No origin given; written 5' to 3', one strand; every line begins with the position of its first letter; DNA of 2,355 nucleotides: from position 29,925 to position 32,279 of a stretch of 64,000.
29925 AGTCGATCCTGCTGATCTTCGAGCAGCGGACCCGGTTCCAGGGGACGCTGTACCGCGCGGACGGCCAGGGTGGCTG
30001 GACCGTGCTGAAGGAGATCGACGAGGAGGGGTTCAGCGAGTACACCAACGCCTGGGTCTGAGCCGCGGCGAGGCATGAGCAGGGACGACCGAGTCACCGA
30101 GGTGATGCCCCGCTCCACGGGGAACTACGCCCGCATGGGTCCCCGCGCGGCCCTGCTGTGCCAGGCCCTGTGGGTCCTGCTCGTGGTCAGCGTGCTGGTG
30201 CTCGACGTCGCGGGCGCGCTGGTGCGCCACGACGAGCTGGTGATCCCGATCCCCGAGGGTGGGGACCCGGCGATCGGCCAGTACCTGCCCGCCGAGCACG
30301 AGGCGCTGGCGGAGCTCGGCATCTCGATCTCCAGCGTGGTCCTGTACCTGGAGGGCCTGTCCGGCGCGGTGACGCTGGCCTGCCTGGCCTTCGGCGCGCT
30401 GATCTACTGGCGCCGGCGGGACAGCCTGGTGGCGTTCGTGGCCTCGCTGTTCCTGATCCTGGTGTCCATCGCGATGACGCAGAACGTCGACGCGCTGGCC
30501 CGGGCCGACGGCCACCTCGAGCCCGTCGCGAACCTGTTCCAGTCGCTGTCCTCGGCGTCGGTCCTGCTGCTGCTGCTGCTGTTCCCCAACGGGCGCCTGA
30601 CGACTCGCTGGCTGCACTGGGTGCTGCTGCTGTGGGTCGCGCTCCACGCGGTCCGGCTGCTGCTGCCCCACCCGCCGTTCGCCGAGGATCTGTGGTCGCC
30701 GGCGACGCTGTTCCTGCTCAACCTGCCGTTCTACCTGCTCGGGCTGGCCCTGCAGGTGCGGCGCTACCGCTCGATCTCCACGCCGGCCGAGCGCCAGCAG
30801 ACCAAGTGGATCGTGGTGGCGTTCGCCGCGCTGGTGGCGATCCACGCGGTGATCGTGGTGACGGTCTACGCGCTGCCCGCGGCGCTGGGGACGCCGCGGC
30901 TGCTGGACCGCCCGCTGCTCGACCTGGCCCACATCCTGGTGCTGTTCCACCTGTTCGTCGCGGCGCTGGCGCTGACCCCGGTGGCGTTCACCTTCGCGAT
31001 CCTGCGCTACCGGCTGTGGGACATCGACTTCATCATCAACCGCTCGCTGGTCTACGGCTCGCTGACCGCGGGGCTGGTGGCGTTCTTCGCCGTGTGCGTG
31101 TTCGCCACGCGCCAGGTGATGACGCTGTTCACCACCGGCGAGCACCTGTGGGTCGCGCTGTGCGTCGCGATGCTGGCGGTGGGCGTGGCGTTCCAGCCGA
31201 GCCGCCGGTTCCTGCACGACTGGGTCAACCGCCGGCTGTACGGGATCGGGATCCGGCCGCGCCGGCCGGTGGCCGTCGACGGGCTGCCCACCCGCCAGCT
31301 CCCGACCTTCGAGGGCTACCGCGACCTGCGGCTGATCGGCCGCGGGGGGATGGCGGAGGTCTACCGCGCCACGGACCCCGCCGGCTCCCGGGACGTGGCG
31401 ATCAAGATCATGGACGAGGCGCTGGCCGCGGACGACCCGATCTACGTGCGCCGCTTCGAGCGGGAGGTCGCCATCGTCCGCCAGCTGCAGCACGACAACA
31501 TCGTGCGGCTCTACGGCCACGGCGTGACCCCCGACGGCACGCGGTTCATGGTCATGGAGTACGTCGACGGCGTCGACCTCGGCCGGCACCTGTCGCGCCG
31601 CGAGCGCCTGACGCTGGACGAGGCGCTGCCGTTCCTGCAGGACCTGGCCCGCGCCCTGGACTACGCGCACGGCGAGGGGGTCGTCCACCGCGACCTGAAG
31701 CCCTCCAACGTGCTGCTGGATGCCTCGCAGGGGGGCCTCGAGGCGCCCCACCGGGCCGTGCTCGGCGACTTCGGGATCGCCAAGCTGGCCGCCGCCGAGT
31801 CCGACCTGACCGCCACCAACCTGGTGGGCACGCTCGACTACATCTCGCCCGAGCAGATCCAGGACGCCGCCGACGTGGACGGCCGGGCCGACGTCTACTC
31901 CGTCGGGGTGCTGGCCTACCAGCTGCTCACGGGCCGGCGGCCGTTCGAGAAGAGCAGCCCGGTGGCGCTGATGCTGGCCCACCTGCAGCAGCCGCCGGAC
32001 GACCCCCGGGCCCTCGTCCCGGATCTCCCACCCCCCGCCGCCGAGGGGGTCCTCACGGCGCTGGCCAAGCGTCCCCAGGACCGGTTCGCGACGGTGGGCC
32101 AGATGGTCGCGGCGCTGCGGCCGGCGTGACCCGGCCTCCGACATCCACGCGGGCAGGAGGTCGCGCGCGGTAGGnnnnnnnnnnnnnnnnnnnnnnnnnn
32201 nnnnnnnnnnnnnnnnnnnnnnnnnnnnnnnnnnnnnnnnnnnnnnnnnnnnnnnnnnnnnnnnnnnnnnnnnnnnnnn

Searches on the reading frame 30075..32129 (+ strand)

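Call 31: search_protein_families(library=pfam, proteins=[window:30075-32129:+], max_evalue=0.0001)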
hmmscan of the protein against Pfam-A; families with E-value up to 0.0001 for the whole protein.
window:30075-32129:+ (684 aa): 3 families
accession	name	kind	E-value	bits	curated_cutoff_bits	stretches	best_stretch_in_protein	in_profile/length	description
PF00069.31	Pkinase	-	4.5e-48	164.4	31.7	1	415-670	1-251/263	Protein kinase domain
PF07714.23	PK_Tyr_Ser-Thr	-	1e-31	110.6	23.1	1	419-632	5-213/258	Protein tyrosine and serine/threonine kinase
PF03109.22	ABC1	-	1.7e-05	24.5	22.9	0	489-572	142-217/244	ABC1 atypical kinase-like domain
